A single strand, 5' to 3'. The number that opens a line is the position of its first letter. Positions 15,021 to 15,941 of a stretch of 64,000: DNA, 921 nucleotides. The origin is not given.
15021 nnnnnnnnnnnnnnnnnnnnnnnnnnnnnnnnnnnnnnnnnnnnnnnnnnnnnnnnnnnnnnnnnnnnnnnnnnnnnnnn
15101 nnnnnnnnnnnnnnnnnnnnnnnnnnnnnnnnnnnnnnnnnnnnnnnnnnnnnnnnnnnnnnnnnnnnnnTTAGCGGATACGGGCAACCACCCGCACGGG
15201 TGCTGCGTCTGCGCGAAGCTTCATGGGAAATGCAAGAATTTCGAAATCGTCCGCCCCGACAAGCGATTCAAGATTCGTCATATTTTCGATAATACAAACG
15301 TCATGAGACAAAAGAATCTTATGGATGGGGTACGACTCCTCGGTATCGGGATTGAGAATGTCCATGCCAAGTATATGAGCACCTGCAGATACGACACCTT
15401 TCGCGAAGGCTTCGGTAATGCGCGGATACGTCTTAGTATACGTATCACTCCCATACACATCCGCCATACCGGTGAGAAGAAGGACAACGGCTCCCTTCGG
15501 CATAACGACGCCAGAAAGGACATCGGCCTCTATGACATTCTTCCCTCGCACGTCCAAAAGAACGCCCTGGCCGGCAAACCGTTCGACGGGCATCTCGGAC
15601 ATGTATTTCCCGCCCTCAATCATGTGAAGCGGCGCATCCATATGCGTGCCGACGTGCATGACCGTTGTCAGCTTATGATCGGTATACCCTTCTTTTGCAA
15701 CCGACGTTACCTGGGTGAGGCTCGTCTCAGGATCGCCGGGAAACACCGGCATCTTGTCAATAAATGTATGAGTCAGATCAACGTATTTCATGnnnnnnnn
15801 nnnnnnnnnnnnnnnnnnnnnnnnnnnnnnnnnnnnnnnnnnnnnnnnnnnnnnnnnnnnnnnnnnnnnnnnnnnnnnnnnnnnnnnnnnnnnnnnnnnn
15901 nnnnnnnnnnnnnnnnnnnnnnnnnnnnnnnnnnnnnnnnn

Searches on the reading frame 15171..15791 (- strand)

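Call 90: search_protein_families(library=pfam, proteins=[window:15171-15791:-], max_evalue=0.00001)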
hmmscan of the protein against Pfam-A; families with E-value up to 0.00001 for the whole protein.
window:15171-15791:- (206 aa): 1 family
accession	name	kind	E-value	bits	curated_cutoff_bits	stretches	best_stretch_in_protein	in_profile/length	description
PF04199.19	Cyclase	-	1.1e-25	91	23.1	1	4-149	1-141/142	Putative cyclase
